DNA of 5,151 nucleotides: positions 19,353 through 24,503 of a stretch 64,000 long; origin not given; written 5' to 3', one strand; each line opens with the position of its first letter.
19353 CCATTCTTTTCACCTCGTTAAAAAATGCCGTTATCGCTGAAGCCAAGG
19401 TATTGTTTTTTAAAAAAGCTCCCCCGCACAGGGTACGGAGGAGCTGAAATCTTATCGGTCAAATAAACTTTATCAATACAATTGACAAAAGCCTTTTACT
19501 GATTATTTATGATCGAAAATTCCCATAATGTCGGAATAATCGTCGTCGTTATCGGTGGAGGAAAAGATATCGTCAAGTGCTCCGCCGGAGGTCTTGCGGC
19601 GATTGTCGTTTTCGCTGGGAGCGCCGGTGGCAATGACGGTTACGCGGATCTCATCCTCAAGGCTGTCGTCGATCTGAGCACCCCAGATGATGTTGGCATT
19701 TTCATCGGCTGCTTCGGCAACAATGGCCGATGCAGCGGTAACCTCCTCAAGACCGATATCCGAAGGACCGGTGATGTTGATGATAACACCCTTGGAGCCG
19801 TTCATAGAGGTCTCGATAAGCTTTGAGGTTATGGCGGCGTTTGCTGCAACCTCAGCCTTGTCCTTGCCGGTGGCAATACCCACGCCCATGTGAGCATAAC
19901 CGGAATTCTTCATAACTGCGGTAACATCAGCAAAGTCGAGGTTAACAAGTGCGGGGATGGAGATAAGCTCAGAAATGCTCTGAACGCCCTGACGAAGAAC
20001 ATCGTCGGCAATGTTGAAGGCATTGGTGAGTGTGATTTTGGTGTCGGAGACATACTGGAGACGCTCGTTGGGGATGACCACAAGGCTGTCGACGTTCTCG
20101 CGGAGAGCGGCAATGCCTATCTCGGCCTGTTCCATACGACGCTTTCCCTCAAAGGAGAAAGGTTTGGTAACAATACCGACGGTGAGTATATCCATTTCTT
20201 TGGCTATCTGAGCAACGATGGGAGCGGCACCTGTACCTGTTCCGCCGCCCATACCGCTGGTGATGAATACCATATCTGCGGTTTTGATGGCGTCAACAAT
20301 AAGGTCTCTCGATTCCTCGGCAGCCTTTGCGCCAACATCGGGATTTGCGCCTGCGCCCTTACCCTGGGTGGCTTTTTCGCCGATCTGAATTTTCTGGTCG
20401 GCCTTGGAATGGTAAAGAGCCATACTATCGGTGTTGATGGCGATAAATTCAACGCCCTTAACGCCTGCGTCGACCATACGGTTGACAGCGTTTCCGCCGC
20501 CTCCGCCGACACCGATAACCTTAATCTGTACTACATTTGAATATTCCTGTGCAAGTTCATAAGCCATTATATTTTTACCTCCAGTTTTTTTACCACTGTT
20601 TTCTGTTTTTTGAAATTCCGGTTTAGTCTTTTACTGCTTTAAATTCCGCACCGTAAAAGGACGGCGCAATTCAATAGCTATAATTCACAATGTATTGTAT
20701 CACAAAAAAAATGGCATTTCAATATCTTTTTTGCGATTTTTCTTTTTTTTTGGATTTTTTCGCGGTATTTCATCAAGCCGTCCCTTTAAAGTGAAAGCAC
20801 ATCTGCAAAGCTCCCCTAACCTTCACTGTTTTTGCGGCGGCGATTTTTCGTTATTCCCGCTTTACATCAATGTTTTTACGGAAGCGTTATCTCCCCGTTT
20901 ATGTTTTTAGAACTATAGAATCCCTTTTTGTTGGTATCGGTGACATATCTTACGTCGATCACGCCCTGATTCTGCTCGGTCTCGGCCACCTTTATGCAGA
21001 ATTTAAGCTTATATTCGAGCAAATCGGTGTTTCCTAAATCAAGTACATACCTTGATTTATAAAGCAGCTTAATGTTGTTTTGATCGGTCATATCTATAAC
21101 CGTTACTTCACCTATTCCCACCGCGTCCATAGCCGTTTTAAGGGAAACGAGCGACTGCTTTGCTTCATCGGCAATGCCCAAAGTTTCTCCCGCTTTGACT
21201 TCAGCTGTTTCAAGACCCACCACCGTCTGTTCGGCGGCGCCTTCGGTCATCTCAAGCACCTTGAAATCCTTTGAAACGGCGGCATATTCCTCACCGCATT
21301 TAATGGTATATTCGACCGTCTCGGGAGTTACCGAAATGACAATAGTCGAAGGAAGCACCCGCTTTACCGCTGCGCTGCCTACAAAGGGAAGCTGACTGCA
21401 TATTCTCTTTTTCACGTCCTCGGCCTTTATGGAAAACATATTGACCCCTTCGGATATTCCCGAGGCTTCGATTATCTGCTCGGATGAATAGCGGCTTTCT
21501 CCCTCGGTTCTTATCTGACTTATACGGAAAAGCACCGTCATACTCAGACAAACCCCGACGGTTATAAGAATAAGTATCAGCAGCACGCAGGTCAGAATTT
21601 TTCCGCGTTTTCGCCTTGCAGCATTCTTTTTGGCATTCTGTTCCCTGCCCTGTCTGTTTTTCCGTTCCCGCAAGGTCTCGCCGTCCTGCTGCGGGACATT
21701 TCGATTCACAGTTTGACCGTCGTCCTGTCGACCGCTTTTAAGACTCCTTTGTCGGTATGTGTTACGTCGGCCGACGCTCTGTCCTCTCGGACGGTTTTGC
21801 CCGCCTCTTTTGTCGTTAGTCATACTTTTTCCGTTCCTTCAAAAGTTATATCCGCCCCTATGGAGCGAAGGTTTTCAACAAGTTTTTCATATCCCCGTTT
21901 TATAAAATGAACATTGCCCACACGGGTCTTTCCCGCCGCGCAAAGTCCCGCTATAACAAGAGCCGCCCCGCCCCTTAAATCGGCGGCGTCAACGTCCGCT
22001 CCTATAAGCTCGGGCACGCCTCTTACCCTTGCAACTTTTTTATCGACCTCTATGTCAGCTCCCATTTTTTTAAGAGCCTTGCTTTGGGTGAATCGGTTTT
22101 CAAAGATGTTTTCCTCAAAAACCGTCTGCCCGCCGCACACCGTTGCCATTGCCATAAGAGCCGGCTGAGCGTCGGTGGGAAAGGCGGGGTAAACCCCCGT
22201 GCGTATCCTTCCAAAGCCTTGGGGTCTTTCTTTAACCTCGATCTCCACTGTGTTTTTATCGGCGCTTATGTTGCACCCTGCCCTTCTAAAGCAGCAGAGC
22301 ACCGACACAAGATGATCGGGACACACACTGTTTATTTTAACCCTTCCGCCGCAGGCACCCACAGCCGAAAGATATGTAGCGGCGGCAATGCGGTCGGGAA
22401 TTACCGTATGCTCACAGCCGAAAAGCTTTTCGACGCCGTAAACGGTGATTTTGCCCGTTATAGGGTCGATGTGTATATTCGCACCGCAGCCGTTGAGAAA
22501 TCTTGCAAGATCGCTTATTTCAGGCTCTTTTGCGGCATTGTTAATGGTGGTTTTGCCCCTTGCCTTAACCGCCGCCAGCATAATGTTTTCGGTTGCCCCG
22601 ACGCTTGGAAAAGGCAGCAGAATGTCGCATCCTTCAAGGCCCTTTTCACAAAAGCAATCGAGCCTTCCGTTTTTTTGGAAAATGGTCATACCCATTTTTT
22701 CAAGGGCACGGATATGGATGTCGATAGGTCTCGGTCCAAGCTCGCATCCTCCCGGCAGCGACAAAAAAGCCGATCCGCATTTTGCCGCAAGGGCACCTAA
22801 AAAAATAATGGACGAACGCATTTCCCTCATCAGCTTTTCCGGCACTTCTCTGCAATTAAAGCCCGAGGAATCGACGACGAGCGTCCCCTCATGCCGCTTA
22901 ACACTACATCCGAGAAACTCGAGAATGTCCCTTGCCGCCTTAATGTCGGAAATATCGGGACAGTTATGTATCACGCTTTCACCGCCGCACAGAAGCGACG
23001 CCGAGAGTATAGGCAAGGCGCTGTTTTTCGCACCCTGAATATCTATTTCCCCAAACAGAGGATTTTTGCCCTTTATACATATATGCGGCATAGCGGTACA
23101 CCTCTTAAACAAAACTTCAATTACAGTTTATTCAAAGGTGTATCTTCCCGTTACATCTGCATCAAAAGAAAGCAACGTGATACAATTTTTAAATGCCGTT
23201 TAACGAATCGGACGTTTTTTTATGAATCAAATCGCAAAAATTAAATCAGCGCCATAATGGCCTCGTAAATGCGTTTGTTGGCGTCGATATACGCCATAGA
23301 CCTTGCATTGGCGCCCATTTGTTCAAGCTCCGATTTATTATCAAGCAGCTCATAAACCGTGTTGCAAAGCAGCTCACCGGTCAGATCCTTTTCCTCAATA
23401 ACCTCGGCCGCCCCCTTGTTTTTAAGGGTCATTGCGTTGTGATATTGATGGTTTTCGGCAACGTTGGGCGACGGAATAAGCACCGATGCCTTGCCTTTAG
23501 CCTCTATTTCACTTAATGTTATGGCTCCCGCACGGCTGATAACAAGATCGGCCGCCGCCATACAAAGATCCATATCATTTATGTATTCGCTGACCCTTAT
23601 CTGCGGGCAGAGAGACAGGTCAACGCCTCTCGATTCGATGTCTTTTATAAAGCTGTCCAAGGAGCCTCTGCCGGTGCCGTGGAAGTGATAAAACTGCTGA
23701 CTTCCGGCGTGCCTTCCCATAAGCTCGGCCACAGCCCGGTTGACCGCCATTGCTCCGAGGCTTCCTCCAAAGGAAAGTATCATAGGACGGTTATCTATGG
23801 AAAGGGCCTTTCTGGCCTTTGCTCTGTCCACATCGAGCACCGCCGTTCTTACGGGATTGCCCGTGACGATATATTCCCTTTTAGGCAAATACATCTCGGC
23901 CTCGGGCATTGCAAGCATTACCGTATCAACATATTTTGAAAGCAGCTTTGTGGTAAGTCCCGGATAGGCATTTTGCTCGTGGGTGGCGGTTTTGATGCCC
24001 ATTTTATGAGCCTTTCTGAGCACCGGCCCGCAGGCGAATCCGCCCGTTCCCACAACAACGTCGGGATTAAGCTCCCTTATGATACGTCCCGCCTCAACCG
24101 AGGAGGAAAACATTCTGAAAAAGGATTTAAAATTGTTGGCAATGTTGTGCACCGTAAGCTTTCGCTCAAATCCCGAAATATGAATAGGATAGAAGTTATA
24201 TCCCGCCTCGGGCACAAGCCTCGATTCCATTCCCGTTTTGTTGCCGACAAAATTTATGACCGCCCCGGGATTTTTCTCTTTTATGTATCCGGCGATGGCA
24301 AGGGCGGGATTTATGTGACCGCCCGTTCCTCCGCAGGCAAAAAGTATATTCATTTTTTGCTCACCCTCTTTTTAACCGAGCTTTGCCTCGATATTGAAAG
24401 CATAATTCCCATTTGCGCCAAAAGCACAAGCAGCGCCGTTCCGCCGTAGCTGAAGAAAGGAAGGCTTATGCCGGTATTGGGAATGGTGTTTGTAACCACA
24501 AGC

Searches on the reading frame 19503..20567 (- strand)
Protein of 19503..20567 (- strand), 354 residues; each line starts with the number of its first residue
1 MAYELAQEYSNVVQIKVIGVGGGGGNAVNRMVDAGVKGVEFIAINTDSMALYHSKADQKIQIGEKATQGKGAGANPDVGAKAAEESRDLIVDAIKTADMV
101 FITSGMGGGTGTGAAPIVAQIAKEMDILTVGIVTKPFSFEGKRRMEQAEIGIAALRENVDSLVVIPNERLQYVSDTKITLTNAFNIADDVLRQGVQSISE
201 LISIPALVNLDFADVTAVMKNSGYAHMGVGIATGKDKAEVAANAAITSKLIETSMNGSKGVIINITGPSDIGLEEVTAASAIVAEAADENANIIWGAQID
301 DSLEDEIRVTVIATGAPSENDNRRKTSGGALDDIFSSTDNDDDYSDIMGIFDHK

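Call 55: search_protein_families(library=pfam, proteins=[window:19503-20567:-], max_evalue=0.000001)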
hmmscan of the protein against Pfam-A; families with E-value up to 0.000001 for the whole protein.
window:19503-20567:- (354 aa): 2 families
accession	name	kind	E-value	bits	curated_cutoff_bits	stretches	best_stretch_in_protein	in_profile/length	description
PF00091.31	Tubulin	-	1.8e-50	172.3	33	1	14-173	1-188/190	Tubulin/FtsZ family, GTPase domain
PF12327.13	FtsZ_C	-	1.3e-30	106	27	1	223-315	1-93/95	FtsZ family, C-terminal domain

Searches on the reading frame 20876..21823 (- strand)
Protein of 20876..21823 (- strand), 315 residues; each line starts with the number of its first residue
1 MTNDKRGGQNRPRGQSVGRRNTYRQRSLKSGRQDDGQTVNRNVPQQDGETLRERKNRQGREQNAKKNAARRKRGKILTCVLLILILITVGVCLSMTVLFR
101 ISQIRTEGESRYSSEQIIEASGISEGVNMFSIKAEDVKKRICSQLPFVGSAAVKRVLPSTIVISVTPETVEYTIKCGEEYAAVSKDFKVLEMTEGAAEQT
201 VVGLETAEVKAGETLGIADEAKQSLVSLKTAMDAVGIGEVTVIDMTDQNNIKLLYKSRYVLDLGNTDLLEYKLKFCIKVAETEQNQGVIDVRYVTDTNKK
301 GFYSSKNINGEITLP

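Call 55: search_protein_families(library=pfam, proteins=[window:20876-21823:-], max_evalue=0.000001)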
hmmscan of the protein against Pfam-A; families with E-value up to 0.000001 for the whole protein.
window:20876-21823:- (315 aa): 1 family
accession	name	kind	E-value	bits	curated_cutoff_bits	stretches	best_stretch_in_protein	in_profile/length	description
PF08478.15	POTRA_1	-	6.9e-14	52.4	23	1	99-166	1-67/69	POTRA domain, FtsQ-type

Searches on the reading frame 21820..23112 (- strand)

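Call 55: search_protein_families(library=pfam, proteins=[window:21820-23112:-], max_evalue=0.000001)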
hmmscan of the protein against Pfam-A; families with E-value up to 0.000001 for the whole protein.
window:21820-23112:- (430 aa): 1 family
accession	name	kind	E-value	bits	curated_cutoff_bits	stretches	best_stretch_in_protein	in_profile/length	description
PF00275.25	EPSP_synthase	-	2.7e-83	280.4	22.8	1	14-415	2-417/417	EPSP synthase (3-phosphoshikimate 1-carboxyvinyltransferase)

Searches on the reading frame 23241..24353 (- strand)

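Call 55: search_protein_families(library=pfam, proteins=[window:23241-24353:-], max_evalue=0.000001)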
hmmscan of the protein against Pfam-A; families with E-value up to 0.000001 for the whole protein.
window:23241-24353:- (370 aa): 2 families
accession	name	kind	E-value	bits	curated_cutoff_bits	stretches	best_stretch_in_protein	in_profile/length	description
PF04101.22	Glyco_tran_28_C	-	5.4e-36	124.6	22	1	192-359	2-163/166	Glycosyltransferase family 28 C-terminal domain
PF03033.26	Glyco_transf_28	-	1.3e-33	116.4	26.2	1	3-146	1-138/139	Glycosyltransferase family 28 N-terminal domain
